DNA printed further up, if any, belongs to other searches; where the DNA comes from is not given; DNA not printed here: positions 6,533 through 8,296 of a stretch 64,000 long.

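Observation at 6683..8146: Haem-free beta-barrel candidate translationally coupled on both sides to multihaem cytochromes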

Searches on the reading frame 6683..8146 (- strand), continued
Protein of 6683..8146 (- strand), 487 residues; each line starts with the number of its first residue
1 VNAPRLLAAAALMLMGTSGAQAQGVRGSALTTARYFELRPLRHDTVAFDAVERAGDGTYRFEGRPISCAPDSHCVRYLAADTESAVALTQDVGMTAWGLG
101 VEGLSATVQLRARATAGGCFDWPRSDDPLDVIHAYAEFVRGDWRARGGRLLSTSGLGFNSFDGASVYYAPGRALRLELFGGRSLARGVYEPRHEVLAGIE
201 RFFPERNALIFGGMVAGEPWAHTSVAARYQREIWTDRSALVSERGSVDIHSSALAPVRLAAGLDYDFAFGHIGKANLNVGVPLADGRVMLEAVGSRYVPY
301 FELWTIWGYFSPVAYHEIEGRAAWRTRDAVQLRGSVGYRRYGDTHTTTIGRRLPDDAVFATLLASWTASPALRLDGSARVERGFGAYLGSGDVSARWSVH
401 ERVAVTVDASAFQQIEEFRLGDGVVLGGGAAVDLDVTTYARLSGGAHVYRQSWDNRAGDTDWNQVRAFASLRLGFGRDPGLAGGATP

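Call 38: find_encoding_contigs(protein=P0216, flank=9000, max_places=1)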
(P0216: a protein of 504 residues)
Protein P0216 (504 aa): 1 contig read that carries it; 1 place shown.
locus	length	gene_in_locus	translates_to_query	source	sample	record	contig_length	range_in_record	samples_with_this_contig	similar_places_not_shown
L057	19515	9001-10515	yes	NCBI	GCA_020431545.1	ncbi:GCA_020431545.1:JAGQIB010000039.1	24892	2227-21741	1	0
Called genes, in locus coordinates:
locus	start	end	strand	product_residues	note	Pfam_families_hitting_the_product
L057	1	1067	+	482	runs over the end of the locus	PF14401:RLAN, PF08443:RimK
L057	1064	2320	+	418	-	PF04107:GCS2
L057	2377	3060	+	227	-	PF05013:FGase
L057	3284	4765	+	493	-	PF14537:Cytochrom_c3_2 (faint), PF13435:Cytochrome_C554 (weak), PF14522:Cytochrome_C7 (faint)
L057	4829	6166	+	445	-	PF14522:Cytochrome_C7 (faint), PF02085:Cytochrom_CIII (faint), PF09699:Paired_CXXCH_1 (faint), PF14537:Cytochrom_c3_2 (faint)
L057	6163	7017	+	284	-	PF01292:Ni_hydr_CYTB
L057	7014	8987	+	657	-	PF14522:Cytochrome_C7 (faint), PF02085:Cytochrom_CIII (faint), PF22113:Mtrc-MtrF_II-IV_dom (weak), PF14537:Cytochrom_c3_2 (weak)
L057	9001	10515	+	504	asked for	-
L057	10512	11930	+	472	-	PF14522:Cytochrome_C7 (weak), PF22113:Mtrc-MtrF_II-IV_dom (faint), PF09699:Paired_CXXCH_1 (faint), PF14522:Cytochrome_C7 (weak)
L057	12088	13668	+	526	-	PF02321:OEP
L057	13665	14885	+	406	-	PF25919:BSH_CusB (faint), PF25917:BSH_RND, PF25973:BSH_CzcB (weak), PF25944:Beta-barrel_RND (faint), PF25954:Beta-barrel_RND_2, PF25967:RND-MFP_C, PF25975:CzcB_C (weak), PF25989:YknX_C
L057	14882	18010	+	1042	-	PF00873:ACR_tran, PF03176:MMPL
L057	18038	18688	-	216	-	PF01810:LysE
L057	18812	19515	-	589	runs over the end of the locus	PF02040:ArsB (faint), PF03600:CitMHS, PF07158:MatC_N (weak), PF02080:TrkA_C, PF03600:CitMHS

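Call 39: find_encoding_contigs(protein=P0190, flank=9000, max_places=1)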
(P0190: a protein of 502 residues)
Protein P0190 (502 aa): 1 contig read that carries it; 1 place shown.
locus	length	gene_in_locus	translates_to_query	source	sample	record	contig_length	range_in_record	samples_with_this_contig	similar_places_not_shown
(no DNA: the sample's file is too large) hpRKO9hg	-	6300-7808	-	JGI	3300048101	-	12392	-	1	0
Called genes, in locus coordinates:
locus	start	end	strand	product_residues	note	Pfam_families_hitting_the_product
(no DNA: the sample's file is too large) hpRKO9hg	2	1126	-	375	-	?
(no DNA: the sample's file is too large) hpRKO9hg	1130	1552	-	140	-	PF03100:CcmE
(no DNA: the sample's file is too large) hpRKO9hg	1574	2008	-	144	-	-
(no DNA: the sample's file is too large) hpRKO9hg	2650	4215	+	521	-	PF09699:Paired_CXXCH_1 (faint), PF14522:Cytochrome_C7 (faint), PF14537:Cytochrom_c3_2 (faint), PF13435:Cytochrome_C554 (weak), PF22113:Mtrc-MtrF_II-IV_dom (weak)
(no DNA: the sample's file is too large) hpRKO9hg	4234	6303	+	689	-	PF02085:Cytochrom_CIII (faint), PF14522:Cytochrome_C7 (faint), PF14537:Cytochrom_c3_2 (faint)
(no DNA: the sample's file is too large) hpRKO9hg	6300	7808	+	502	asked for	-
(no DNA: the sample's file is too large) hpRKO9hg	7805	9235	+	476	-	PF14522:Cytochrome_C7 (faint), PF09699:Paired_CXXCH_1 (faint), PF14537:Cytochrom_c3_2 (faint), PF22113:Mtrc-MtrF_II-IV_dom (faint)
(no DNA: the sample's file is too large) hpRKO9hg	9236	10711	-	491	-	PF00370:FGGY_N, PF02782:FGGY_C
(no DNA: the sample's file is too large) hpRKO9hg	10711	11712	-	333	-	PF01008:IF-2B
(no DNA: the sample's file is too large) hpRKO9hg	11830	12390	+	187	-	?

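Call 58: search_protein_families(library=pfam, alignment_id=A1, max_evalue=10)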
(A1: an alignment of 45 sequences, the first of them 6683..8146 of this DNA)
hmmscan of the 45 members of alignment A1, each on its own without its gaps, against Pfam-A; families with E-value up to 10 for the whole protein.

A. member 1, window:6683-8146:- (487 aa): 0 families

B. families by the number of members that match (of 45 scanned): 9 families
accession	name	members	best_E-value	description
PF13505.12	OMP_b-brl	2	0.061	Outer membrane protein beta-barrel domain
PF23148.1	Gp77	2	0.14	Podophage GP4 fiber-tail adaptor protein gp77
PF08495.15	FIST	1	0.055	FIST N domain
PF06629.18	MipA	1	0.055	MltA-interacting protein MipA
PF14602.12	Hexapep_2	1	0.066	Hexapeptide repeat of succinyl-transferase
PF00967.23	Barwin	1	0.11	Barwin family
PF14399.12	BtrH_N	1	0.12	Butirosin biosynthesis protein H, N-terminal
PF04203.18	Sortase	1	0.2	Sortase domain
PF07483.16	W_rich_C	1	0.43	Tryptophan-rich Synechocystis species C-terminal domain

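Call 59: search_solved_structures(query=A1, max_evalue=10)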
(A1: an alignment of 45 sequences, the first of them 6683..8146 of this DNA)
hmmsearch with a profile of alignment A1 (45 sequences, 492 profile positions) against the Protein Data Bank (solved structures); distinct sequences matched with E-value up to 10: 0.

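Call 64: find_homologous_proteins(query=A3, max_evalue=0.001)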
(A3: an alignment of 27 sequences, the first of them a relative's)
Query A3 (27 sequences) (507 aa, profile of the alignment): 91 proteins with E <= 0.001 among 8000 candidates.
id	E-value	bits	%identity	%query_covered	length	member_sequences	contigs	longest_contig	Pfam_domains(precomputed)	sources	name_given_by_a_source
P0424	3.5e-203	694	39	93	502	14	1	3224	-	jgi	jgi:hypothetical protein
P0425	9.0e-203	693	39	93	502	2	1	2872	-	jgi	jgi:hypothetical protein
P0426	4.5e-201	687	39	98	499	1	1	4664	-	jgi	-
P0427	7.6e-201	686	39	93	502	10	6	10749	-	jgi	jgi:hypothetical protein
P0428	1.3e-200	686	39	93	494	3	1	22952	-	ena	-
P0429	2.3e-200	685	40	93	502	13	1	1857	-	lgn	-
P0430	2.6e-200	685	40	93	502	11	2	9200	PF13505.13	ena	-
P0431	2.0e-197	675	41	98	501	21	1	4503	-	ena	-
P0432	4.7e-197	674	39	93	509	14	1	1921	-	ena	-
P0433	3.3e-196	671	39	98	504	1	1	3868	-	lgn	-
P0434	1.4e-195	669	39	93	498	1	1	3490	-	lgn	-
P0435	2.6e-195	668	38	93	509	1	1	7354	-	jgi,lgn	jgi:hypothetical protein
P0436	1.1e-194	666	39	96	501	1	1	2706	-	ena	-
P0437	1.4e-194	666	37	96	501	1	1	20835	-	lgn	-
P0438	1.9e-194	665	45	97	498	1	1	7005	-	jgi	jgi:hypothetical protein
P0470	3.4e-183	628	45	93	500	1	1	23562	-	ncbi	ncbi:MAG: hypothetical protein ACT4PE_00310 [Candidatus Eiseniibacteriota bacterium]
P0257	1.6e-176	606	100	100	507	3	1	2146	-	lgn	-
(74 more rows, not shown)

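Call 65: find_encoding_contigs(protein=P0470, flank=8000, max_places=1)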
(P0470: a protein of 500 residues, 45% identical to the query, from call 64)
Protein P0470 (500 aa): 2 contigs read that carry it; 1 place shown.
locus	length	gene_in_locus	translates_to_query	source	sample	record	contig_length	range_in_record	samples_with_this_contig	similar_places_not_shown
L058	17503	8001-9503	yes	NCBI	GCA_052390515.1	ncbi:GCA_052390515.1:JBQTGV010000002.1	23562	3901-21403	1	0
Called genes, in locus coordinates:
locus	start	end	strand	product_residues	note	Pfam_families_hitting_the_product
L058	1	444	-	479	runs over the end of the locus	PF09699:Paired_CXXCH_1 (faint), PF14522:Cytochrome_C7 (faint)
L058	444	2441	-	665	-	PF14522:Cytochrome_C7 (faint), PF02085:Cytochrom_CIII (faint), PF14537:Cytochrom_c3_2 (weak), PF22113:Mtrc-MtrF_II-IV_dom (weak)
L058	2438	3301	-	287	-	PF01292:Ni_hydr_CYTB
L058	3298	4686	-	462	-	PF09699:Paired_CXXCH_1 (faint), PF14522:Cytochrome_C7 (faint), PF14537:Cytochrom_c3_2 (faint)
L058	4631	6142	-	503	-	PF03264:Cytochrom_NNT, PF14522:Cytochrome_C7 (faint)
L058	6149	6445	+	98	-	-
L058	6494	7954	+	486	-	PF09699:Paired_CXXCH_1 (faint), PF13435:Cytochrome_C554, PF14522:Cytochrome_C7 (faint), PF14537:Cytochrom_c3_2 (faint)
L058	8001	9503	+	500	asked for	-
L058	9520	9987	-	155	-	PF04073:tRNA_edit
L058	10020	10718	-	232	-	PF13191:AAA_16 (weak), PF02492:cobW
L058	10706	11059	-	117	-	PF01155:HypA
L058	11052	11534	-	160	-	PF01750:HycI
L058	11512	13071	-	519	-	PF27537:HoxH, PF00374:NiFeSe_Hases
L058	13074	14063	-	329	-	PF01058:Oxidored_q6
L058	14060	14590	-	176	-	PF02662:FlpD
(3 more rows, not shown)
